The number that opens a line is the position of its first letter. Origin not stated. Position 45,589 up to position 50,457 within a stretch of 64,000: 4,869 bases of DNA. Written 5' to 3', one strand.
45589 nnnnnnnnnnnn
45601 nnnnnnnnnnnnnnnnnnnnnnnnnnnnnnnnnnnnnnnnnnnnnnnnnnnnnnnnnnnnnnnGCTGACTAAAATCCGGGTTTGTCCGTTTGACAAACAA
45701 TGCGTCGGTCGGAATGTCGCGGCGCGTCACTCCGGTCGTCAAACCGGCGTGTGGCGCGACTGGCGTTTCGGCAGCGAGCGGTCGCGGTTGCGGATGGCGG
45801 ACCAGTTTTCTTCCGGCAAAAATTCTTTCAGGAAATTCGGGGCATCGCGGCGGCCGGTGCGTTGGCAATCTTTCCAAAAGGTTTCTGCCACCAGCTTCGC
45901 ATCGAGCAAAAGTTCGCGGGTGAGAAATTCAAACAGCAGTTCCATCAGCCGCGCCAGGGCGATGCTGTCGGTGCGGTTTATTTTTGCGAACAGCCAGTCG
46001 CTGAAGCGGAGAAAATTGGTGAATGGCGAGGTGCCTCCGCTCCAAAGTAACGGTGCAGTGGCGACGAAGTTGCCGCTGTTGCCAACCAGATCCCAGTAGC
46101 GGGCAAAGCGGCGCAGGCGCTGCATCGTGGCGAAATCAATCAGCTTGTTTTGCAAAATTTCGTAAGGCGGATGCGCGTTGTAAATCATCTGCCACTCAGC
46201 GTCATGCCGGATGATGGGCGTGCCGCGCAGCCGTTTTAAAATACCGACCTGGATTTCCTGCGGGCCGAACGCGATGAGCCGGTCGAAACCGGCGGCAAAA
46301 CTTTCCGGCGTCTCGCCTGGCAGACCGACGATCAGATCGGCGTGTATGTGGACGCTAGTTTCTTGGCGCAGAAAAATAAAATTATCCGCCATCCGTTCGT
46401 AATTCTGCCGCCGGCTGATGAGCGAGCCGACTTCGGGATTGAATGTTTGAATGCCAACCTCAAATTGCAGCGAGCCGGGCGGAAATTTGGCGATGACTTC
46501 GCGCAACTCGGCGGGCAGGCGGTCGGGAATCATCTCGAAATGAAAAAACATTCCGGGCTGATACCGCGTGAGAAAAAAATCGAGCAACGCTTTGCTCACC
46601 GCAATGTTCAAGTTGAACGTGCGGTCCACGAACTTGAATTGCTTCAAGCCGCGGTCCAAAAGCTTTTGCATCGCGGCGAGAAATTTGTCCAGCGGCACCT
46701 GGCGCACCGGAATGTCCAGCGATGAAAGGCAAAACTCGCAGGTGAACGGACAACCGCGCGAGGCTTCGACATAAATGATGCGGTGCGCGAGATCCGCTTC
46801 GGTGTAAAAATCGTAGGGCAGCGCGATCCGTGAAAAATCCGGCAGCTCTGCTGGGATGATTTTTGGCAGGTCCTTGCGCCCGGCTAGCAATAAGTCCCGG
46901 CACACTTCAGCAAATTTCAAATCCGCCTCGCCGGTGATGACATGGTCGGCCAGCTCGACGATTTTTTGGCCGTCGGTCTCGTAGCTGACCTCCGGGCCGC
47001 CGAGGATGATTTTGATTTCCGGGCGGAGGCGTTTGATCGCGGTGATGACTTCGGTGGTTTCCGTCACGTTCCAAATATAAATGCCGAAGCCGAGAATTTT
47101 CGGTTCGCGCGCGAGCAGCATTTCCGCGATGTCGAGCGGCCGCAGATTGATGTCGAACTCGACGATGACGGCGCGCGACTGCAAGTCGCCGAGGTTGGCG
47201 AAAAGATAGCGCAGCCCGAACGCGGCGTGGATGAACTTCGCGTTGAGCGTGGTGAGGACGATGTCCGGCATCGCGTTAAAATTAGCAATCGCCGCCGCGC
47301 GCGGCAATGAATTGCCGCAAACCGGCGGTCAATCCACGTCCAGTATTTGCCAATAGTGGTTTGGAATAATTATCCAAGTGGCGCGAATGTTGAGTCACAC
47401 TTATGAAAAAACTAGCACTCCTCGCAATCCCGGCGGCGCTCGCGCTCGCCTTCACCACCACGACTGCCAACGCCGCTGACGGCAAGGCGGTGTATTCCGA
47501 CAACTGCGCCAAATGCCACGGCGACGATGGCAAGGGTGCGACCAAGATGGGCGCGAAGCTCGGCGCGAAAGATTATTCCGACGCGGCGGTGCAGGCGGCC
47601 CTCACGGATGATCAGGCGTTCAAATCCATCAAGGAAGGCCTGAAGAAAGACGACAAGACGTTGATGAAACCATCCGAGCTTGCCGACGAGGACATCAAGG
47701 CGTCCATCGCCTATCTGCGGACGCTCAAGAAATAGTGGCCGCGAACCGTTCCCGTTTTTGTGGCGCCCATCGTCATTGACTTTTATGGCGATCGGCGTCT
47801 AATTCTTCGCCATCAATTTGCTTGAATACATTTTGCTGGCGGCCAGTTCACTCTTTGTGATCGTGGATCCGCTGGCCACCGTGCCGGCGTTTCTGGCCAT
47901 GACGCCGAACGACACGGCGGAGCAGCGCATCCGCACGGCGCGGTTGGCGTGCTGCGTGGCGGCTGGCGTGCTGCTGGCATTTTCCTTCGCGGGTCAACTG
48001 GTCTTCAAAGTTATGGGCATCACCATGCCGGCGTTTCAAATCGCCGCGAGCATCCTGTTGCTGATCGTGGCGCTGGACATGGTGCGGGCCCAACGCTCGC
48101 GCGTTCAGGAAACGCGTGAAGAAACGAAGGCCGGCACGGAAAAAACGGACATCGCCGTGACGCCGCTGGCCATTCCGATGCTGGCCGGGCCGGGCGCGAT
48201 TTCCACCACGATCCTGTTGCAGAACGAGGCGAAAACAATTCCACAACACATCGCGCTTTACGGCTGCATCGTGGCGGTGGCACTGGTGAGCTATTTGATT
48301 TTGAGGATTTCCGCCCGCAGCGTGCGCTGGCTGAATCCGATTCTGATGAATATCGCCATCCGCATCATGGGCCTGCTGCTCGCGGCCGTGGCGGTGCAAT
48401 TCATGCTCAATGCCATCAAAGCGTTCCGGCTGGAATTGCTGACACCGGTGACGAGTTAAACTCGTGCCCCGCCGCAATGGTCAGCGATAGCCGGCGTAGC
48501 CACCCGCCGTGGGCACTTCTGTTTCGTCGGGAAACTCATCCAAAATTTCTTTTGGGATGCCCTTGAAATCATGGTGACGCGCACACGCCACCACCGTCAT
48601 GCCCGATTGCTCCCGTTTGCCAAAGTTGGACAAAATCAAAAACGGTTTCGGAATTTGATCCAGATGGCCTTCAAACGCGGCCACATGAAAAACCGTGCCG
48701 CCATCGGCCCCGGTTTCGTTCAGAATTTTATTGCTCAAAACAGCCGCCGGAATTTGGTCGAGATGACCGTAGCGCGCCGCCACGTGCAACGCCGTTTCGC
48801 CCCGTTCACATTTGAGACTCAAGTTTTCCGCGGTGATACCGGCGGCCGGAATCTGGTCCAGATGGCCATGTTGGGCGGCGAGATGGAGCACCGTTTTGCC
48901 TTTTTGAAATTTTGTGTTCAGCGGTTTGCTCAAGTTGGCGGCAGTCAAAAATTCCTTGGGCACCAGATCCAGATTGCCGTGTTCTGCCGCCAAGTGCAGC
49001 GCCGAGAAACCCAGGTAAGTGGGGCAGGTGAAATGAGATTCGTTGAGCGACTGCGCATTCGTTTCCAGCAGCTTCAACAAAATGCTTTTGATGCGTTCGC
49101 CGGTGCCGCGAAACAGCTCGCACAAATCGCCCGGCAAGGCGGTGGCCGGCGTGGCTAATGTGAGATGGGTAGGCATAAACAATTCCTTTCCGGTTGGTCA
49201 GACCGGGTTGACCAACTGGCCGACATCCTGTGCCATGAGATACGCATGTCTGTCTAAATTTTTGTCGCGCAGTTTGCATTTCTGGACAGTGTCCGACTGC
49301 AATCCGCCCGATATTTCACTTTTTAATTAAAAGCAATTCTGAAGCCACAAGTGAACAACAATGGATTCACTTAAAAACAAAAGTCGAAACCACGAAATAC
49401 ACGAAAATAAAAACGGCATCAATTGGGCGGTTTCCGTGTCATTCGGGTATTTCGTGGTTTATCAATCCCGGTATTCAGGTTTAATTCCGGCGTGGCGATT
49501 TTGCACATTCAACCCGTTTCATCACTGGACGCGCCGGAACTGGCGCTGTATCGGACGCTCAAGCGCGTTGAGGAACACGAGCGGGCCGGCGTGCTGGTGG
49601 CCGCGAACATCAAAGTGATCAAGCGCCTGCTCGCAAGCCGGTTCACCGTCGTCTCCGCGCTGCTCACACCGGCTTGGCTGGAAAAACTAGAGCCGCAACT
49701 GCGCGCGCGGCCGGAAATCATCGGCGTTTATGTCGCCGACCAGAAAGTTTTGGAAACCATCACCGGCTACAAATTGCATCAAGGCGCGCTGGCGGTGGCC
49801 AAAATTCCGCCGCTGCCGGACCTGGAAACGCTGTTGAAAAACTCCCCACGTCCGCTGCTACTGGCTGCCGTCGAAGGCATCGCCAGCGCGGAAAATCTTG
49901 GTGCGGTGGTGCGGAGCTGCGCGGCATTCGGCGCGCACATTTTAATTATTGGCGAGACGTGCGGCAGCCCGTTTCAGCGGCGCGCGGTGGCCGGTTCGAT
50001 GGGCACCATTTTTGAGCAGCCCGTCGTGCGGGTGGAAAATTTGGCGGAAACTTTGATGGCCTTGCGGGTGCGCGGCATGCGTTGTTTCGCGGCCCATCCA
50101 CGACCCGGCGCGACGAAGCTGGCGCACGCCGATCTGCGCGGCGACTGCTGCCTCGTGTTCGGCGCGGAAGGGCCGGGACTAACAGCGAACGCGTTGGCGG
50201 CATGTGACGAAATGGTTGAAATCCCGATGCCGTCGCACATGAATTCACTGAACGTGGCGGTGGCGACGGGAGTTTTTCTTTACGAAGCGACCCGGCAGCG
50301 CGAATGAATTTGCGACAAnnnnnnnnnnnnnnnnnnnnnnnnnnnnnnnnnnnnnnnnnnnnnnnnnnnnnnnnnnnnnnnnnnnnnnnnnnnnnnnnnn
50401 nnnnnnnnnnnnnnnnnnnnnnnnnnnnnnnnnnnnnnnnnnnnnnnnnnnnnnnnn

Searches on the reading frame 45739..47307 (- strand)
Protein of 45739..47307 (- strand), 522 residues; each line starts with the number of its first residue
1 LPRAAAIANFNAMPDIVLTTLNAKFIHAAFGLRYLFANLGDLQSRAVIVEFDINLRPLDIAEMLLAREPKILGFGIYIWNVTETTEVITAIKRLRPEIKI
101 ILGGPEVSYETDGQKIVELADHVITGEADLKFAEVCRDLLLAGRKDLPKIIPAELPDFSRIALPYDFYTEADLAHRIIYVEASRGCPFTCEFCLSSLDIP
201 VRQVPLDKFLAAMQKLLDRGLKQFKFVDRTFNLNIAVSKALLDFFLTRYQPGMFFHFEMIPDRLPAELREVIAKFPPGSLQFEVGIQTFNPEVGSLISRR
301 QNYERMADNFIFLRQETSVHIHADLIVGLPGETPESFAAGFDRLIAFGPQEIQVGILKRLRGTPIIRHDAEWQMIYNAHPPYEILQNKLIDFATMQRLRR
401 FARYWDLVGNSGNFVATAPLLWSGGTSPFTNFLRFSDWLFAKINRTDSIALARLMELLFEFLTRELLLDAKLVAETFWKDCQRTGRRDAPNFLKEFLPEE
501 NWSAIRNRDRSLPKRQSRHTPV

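Call 80: search_protein_families(library=pfam, proteins=[window:45739-47307:-], max_evalue=0.00001)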
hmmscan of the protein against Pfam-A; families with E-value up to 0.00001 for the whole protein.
window:45739-47307:- (522 aa): 3 families
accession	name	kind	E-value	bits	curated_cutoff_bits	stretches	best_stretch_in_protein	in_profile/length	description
PF04055.27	Radical_SAM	-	1.6e-15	58.1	29.5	1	181-338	2-160/166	Radical SAM superfamily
PF13311.11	DUF4080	-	4e-14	53.6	22.9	1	371-495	2-127/188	Protein of unknown function (DUF4080)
PF02310.24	B12-binding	-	9.8e-13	48.4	32.1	1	20-135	5-120/121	B12 binding domain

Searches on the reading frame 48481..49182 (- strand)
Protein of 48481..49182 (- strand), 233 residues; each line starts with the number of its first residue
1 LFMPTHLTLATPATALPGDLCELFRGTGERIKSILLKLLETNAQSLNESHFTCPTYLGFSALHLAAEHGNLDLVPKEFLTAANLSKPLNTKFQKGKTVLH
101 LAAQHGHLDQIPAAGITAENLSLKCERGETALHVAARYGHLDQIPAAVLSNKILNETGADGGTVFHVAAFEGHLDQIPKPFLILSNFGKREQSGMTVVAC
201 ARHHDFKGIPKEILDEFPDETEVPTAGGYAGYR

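Call 80: search_protein_families(library=pfam, proteins=[window:48481-49182:-], max_evalue=0.00001)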
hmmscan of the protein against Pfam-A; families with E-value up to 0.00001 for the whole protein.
window:48481-49182:- (233 aa): 5 families
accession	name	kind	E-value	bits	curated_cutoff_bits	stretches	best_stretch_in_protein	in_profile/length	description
PF12796.13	Ank_2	-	1.4e-16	61.3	27.3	1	38-109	16-74/90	Ankyrin repeats (3 copies)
PF00023.36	Ank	-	3.1e-15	55.9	21.1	0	128-142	2-16/33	Ankyrin repeat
PF13637.12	Ank_4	-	1.6e-13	50.9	22.7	0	132-176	1-45/50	Ankyrin repeats (many copies)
PF13606.12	Ank_3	-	5.8e-13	48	22.3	0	128-142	2-16/30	Ankyrin repeat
PF13857.12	Ank_5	-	2.3e-11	44.2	27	0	120-142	8-30/56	Ankyrin repeats (many copies)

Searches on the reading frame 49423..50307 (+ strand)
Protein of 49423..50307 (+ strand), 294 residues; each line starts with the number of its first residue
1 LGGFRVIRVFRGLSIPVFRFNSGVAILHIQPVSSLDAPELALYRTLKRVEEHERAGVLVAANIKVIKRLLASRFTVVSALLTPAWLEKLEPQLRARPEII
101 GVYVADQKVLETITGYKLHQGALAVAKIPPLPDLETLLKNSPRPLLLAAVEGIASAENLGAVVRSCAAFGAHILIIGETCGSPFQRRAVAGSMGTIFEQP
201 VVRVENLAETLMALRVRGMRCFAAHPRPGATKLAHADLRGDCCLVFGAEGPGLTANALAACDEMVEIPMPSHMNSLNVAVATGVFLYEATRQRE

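Call 80: search_protein_families(library=pfam, proteins=[window:49423-50307:+], max_evalue=0.00001)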
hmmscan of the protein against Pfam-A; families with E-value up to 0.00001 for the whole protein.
window:49423-50307:+ (294 aa): 1 family
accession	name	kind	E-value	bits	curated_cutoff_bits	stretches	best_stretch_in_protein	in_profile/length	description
PF00588.24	SpoU_methylase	-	4.4e-36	124.5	29.7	1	149-287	5-142/142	SpoU rRNA Methylase family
